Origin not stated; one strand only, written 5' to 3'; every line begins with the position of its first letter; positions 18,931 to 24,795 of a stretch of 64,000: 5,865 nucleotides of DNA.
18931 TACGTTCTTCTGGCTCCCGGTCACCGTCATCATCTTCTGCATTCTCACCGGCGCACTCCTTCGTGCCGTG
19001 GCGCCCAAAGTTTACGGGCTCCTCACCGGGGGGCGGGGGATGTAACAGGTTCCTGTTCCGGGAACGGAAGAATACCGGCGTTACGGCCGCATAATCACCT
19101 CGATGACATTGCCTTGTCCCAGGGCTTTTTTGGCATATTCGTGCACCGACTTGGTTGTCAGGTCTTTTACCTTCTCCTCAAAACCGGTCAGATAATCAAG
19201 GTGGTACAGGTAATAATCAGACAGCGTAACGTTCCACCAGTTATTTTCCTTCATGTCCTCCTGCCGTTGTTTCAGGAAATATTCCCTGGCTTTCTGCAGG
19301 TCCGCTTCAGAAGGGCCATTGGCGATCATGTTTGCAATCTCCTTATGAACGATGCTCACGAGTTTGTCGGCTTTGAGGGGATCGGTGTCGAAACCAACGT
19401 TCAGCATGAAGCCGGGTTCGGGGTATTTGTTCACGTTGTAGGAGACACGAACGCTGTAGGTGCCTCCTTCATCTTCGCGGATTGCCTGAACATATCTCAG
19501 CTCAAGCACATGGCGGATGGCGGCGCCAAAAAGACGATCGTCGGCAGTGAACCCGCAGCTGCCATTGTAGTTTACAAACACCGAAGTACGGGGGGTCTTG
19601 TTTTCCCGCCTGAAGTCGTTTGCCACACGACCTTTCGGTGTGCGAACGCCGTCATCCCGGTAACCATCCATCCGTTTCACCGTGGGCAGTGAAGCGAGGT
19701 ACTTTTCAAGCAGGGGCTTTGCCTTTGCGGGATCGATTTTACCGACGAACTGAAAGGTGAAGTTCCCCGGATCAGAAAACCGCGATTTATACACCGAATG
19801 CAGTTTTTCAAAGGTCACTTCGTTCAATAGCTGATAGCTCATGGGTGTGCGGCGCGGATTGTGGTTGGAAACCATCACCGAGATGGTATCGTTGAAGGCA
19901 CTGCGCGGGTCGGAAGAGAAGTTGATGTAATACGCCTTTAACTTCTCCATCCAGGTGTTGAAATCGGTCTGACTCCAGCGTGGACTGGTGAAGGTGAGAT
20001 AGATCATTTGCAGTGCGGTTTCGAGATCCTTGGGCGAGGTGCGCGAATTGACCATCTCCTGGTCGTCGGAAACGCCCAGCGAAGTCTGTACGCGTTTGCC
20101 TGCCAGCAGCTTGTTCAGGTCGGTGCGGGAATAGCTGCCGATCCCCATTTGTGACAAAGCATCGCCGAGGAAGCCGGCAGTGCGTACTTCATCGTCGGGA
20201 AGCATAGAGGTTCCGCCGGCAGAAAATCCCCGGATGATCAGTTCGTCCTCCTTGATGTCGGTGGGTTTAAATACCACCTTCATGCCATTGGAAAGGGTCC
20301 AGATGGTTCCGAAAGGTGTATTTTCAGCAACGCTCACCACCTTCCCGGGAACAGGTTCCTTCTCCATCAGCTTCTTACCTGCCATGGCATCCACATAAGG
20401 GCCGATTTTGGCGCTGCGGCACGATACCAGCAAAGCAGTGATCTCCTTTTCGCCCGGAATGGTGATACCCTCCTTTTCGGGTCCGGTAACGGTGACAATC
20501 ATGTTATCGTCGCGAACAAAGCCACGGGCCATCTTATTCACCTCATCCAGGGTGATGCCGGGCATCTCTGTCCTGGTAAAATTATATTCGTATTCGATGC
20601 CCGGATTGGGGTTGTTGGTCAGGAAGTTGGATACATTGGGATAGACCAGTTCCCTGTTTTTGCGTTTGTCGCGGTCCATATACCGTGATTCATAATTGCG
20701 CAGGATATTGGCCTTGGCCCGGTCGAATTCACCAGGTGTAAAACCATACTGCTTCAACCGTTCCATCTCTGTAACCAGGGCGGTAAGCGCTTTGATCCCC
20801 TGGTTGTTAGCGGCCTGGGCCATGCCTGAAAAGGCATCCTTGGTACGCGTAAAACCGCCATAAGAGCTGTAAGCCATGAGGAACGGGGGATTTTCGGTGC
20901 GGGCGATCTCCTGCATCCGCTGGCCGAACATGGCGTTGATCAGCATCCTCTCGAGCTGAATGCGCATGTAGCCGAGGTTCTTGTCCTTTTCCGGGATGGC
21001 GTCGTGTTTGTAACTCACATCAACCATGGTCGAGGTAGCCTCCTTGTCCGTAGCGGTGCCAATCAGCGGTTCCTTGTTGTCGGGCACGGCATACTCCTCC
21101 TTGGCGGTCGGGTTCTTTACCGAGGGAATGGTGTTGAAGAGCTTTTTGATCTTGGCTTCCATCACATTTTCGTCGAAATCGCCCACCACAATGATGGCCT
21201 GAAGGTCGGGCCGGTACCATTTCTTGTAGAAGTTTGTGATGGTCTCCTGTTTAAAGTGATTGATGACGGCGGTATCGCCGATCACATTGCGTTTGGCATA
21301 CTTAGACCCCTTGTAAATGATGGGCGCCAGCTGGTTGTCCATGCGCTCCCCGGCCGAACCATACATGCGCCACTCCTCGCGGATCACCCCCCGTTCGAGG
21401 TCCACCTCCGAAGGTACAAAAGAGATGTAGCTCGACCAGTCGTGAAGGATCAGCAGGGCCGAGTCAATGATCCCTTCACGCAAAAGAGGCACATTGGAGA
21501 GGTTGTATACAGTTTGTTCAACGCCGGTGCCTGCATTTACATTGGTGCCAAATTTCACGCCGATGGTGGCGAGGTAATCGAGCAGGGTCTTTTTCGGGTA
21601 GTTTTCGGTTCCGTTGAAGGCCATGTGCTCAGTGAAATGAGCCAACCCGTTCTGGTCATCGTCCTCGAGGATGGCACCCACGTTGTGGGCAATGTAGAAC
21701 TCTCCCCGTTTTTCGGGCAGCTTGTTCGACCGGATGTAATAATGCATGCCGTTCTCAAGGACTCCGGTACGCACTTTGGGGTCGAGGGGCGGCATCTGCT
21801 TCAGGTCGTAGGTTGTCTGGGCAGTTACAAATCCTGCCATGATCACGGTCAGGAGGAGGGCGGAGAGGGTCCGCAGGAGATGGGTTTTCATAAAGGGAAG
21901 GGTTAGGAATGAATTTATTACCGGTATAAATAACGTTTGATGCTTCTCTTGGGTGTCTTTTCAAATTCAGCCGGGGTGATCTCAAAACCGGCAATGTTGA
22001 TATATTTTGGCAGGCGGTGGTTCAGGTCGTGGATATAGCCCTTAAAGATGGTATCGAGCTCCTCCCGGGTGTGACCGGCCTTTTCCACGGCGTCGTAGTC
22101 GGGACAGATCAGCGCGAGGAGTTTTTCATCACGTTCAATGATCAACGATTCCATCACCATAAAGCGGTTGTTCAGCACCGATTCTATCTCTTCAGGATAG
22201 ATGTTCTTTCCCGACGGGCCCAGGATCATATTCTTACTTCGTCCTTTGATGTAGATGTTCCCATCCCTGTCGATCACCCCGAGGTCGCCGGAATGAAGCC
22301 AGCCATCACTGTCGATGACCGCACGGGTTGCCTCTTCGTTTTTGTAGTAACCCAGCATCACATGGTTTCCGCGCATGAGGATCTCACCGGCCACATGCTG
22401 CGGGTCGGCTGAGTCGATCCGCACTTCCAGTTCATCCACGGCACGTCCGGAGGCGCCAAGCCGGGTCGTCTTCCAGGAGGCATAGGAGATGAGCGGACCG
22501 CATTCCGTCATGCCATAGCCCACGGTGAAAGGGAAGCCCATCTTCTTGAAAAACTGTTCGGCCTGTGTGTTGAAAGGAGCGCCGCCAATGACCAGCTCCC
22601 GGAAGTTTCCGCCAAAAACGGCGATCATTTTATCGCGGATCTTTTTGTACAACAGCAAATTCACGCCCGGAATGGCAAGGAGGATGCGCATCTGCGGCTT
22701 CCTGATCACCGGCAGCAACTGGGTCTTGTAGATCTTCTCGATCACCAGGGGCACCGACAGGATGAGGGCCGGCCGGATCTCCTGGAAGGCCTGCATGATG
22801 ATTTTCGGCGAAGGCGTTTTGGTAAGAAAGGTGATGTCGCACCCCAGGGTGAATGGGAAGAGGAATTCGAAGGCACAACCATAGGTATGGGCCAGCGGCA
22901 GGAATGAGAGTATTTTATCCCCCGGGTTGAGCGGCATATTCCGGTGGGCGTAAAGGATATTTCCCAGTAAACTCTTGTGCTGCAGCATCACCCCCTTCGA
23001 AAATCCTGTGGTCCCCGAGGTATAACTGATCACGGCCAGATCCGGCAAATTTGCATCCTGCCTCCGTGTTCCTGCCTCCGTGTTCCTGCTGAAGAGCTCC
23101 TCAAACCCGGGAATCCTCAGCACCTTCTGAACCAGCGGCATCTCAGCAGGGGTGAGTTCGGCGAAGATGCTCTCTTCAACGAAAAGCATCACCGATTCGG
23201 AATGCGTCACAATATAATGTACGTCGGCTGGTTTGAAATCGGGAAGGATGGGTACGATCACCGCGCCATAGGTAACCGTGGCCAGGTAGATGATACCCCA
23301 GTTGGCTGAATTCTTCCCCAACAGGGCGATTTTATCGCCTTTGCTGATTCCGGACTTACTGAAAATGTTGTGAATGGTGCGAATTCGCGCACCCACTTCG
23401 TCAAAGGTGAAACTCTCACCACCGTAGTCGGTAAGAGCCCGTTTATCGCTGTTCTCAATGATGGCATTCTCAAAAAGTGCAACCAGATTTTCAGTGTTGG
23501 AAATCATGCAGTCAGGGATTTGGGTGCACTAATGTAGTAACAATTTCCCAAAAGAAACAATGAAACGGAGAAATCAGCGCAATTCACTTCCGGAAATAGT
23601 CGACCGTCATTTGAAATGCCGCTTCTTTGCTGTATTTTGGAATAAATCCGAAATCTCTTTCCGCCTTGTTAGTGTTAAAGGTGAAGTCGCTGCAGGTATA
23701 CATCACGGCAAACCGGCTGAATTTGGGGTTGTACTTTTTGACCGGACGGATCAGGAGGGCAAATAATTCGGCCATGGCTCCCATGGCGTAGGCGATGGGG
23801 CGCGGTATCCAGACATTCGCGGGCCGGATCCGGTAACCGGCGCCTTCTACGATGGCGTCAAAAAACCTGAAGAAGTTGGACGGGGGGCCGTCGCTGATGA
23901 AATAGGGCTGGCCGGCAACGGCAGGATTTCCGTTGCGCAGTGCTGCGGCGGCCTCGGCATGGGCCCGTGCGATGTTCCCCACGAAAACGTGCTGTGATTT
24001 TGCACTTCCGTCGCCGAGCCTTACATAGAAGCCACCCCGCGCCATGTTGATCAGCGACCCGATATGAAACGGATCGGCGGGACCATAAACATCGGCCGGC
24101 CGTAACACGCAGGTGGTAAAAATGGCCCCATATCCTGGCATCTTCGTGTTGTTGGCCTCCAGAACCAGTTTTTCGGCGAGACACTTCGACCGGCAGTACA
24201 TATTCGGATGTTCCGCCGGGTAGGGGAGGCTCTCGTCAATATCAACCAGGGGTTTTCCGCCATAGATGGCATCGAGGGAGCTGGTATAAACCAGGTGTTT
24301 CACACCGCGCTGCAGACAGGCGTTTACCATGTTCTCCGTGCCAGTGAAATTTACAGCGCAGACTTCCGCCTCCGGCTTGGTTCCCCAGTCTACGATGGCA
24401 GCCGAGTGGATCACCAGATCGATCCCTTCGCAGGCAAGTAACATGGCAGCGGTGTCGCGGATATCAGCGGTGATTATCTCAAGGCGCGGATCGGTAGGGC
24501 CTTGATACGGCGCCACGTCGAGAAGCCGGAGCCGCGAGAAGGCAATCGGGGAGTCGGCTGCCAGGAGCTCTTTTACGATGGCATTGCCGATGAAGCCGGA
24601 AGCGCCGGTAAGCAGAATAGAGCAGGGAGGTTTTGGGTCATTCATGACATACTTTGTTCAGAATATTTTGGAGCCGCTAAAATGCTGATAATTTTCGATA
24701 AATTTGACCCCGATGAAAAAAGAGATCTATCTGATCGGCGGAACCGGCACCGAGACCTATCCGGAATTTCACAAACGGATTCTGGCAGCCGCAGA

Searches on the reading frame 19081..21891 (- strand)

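Call 64: search_protein_families(library=pfam, proteins=[window:19081-21891:-], max_evalue=0.00001)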
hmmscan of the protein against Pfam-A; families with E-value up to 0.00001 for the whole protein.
window:19081-21891:- (936 aa): 2 families
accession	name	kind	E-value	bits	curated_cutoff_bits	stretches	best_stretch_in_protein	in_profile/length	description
PF05193.26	Peptidase_M16_C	-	1.5e-39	136.2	23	2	692-870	2-179/181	Peptidase M16 inactive domain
PF00675.25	Peptidase_M16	-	6e-20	72.1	22.3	1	70-189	20-132/149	Insulinase (Peptidase family M16)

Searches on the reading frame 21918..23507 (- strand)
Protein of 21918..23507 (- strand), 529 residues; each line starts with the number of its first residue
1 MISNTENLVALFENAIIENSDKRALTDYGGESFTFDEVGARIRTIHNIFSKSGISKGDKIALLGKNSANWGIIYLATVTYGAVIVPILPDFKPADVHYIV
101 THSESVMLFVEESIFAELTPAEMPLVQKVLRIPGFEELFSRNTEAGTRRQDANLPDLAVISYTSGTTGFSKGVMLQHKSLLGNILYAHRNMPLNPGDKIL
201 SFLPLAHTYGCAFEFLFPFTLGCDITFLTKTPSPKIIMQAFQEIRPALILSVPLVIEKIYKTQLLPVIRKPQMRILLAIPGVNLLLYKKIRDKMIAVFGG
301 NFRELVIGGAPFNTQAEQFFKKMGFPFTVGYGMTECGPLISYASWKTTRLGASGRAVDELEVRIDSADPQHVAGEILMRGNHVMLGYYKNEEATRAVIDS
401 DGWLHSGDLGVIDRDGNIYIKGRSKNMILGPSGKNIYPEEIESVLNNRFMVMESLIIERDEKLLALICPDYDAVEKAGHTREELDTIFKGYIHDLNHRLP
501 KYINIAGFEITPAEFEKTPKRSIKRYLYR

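Call 64: search_protein_families(library=pfam, proteins=[window:21918-23507:-], max_evalue=0.00001)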
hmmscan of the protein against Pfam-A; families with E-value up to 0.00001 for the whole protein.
window:21918-23507:- (529 aa): 1 family
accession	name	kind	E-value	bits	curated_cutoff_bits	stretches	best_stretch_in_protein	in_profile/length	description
PF00501.34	AMP-binding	-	5.3e-68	230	29.9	1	15-388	4-384/384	AMP-binding enzyme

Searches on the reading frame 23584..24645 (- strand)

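Call 64: search_protein_families(library=pfam, proteins=[window:23584-24645:-], max_evalue=0.00001)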
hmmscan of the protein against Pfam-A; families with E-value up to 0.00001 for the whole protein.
window:23584-24645:- (353 aa): 7 families
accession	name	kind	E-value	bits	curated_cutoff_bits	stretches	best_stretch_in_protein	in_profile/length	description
PF01073.25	3Beta_HSD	-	1.3e-63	215.1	22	1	12-273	2-272/280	3-beta hydroxysteroid dehydrogenase/isomerase family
PF01370.27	Epimerase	-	3.6e-30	105.6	20.9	1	10-240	1-232/240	NAD dependent epimerase/dehydratase family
PF07993.18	NAD_binding_4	-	3.1e-18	66.3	20.1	1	70-196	85-214/258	Male sterility protein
PF13460.12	NAD_binding_10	-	8.4e-12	45.8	27.2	1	14-126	1-101/184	NAD(P)H-binding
PF04321.23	RmlD_sub_bind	-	2.1e-11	43.9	27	1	9-167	2-142/287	RmlD substrate binding domain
PF16363.11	GDP_Man_Dehyd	-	3.1e-11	43.8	27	1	11-167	1-170/332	GDP-mannose 4,6 dehydratase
PF02719.21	Polysacc_synt_2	-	2.3e-10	40.6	20.2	1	10-127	1-132/293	Polysaccharide biosynthesis protein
